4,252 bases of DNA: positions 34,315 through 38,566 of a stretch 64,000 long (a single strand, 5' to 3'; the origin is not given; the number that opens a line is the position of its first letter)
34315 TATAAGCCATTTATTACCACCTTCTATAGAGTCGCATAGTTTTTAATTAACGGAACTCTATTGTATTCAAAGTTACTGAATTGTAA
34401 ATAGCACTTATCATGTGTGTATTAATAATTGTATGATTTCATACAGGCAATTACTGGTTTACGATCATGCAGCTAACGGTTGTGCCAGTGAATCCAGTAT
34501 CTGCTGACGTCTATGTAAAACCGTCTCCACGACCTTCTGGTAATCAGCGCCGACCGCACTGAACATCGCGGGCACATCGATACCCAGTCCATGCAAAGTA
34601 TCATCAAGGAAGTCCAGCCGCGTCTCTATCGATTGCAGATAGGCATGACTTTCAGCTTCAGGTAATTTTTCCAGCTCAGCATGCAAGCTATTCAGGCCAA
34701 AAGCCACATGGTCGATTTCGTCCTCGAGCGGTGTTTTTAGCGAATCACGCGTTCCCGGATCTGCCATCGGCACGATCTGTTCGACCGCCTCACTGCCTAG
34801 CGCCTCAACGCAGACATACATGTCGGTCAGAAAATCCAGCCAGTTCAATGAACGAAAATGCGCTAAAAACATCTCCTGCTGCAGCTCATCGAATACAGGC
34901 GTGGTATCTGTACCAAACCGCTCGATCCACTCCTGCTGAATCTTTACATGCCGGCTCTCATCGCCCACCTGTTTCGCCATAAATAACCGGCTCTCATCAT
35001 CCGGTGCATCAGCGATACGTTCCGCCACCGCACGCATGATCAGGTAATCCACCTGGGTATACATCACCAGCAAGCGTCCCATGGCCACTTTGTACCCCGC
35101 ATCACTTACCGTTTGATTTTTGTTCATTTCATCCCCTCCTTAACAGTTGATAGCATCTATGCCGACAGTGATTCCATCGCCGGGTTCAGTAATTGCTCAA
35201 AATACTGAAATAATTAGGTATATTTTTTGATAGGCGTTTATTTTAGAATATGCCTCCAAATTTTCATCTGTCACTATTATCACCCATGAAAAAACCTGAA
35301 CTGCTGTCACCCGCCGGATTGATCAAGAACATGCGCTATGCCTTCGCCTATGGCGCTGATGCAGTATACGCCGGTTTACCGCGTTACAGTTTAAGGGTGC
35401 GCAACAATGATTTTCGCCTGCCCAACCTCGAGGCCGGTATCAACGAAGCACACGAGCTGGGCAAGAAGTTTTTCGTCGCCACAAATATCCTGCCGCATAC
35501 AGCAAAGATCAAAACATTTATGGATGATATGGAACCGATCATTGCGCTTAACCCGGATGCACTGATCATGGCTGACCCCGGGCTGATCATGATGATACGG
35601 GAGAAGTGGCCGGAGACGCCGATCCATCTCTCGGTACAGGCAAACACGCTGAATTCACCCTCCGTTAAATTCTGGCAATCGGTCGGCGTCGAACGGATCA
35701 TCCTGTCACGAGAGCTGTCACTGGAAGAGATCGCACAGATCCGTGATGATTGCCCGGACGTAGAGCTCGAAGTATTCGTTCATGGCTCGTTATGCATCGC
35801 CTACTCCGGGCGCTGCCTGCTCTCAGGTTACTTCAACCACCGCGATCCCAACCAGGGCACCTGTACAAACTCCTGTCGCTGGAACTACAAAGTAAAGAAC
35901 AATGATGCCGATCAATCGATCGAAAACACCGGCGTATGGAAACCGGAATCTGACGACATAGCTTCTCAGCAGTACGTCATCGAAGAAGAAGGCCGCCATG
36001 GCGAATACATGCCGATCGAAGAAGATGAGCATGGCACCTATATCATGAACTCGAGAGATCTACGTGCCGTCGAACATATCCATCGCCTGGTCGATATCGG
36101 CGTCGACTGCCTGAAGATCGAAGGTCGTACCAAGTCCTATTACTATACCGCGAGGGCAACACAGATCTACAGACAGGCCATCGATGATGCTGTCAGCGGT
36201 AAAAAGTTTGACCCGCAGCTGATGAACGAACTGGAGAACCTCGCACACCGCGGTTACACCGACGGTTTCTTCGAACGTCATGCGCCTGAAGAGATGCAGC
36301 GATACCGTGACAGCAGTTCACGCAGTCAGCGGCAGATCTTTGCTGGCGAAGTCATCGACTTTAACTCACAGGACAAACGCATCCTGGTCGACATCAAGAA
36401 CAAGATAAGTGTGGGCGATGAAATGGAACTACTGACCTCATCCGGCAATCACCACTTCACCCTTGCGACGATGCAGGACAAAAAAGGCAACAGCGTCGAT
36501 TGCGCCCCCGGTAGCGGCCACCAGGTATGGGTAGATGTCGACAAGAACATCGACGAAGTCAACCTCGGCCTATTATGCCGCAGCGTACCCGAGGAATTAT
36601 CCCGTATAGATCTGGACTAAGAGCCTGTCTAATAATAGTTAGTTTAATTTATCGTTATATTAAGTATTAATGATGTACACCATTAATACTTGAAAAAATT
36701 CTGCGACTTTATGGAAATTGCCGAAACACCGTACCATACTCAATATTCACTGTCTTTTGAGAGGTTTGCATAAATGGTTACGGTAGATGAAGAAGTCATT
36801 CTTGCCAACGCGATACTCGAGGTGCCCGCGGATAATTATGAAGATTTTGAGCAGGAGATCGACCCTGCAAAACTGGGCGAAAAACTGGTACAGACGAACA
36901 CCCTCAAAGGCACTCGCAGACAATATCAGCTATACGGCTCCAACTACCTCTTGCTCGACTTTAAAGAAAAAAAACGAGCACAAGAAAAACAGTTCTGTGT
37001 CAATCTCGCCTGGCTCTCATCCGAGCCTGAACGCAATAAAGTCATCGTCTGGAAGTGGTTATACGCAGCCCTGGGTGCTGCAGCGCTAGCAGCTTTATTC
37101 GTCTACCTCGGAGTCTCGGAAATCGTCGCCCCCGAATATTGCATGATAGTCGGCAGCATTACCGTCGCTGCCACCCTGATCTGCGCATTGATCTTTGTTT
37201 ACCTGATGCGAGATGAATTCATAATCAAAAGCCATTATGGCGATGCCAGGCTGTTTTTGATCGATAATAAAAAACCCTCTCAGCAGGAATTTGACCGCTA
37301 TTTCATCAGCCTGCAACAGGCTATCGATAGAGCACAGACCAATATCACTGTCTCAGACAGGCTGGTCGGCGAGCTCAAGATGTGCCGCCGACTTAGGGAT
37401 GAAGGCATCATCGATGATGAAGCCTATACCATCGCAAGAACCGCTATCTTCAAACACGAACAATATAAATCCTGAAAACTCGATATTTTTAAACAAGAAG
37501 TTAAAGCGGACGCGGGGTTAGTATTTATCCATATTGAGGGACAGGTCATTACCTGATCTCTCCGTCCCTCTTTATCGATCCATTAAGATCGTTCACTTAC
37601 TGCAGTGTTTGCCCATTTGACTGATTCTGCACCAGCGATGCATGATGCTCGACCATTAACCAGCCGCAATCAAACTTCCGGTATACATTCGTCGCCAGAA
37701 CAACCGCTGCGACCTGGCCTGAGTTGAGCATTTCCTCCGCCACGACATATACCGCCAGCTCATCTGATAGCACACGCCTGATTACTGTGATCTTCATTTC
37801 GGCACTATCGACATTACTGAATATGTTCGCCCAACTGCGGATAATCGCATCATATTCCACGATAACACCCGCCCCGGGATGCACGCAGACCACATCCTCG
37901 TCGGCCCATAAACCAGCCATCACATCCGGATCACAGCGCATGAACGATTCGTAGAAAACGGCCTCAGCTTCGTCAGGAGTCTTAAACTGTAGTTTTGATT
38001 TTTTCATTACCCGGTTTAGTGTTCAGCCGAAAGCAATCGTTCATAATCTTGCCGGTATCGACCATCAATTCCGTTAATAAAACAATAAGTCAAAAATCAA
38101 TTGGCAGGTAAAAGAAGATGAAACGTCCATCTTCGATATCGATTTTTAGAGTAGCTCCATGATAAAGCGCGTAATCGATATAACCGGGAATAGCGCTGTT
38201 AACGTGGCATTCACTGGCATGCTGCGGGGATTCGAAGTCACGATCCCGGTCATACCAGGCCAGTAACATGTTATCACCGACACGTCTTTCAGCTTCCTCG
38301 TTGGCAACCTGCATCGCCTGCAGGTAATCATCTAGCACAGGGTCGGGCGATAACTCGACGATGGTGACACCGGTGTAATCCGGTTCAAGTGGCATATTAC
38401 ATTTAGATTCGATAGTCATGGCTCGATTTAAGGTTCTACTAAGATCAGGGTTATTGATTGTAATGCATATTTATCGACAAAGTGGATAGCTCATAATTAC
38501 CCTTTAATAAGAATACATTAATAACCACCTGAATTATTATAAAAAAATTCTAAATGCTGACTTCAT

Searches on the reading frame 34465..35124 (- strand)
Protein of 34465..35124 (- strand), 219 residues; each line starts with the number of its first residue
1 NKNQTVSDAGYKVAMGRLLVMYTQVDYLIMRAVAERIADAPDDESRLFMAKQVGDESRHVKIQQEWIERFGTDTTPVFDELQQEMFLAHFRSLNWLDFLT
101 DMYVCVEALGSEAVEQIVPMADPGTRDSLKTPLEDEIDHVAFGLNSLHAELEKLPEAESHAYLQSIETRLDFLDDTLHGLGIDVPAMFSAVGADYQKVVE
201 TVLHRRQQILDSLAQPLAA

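Call 36: search_protein_families(library=pfam, proteins=[window:34465-35124:-], max_evalue=0.01)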
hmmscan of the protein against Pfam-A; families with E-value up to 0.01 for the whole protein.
window:34465-35124:- (219 aa): 3 families
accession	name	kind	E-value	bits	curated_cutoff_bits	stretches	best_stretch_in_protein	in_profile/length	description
PF04305.20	DUF455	-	3.5e-06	27.2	34.3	0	113-168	166-221/247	Protein of unknown function (DUF455)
PF22277.2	EncFtn-like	-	0.0037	17.5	27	0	34-70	34-70/85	EncFtn-like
PF02332.24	Phenol_Hydrox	-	0.0067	16.5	24.4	0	5-87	63-145/230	Methane/Phenol/Alkene Hydroxylase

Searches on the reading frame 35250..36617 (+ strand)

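Call 36: search_protein_families(library=pfam, proteins=[window:35250-36617:+], max_evalue=0.01)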
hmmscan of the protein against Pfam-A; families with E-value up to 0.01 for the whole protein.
window:35250-36617:+ (456 aa): 2 families
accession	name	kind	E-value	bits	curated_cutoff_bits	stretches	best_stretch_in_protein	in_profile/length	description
PF01136.24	Peptidase_U32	-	2.1e-89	299.2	22.4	1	89-345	3-231/233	Peptidase family U32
PF16325.11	Peptidase_U32_C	-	1.3e-17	64.1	28.2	1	361-437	2-79/83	Peptidase family U32 C-terminal domain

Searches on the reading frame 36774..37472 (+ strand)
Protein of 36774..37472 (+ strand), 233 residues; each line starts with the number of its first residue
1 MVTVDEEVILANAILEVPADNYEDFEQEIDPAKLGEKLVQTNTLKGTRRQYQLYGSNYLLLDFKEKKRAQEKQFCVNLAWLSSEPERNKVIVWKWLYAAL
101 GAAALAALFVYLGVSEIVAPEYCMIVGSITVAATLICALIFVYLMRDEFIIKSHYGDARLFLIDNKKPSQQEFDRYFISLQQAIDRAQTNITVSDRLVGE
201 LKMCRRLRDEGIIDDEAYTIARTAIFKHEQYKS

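Call 36: search_protein_families(library=pfam, proteins=[window:36774-37472:+], max_evalue=0.01)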
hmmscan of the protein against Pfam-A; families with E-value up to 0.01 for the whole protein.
window:36774-37472:+ (233 aa): 1 family
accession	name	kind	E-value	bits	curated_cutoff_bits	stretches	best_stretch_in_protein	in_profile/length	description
PF01943.22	Polysacc_synt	-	0.00068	19.6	28.2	1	79-159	129-194/274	Polysaccharide biosynthesis protein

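Call 45: search_protein_families(library=phrogs, proteins=[window:36774-37472:+], max_evalue=0.01)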
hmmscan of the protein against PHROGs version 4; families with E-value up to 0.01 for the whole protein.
window:36774-37472:+ (233 aa): 0 families

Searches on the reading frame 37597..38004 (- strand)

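Call 36: search_protein_families(library=pfam, proteins=[window:37597-38004:-], max_evalue=0.01)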
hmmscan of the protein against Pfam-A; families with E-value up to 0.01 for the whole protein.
window:37597-38004:- (135 aa): 3 families
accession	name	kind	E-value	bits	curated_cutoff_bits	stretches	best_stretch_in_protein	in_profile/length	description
PF13474.12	SnoaL_3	-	1.5e-16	61.3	22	1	17-124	8-118/121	SnoaL-like domain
PF14534.12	DUF4440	-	4.3e-10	40.4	25.2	1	12-117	3-107/107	Domain of unknown function (DUF4440)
PF12680.13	SnoaL_2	-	0.00015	22.8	27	1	17-85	4-68/102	SnoaL-like domain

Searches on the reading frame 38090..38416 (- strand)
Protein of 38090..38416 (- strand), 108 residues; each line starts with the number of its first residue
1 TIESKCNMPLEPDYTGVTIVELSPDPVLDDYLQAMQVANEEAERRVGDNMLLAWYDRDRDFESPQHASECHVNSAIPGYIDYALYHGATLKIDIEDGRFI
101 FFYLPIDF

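Call 36: search_protein_families(library=pfam, proteins=[window:38090-38416:-], max_evalue=0.01)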
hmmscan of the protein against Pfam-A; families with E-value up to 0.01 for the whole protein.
window:38090-38416:- (108 aa): 1 family
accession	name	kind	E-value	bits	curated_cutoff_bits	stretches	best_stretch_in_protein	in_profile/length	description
PF18505.6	DUF5619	-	6.7e-25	87.4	25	1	20-103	4-85/85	Domain of unknown function (DUF5619)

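Call 45: search_protein_families(library=phrogs, proteins=[window:38090-38416:-], max_evalue=0.01)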
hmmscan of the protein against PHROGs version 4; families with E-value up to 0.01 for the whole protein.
window:38090-38416:- (108 aa): 0 families

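Call 112: search_solved_structures(query=window:38090-38416:-, max_evalue=1)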
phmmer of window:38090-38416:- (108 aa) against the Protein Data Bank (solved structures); distinct sequences matched with E-value up to 1: 0.
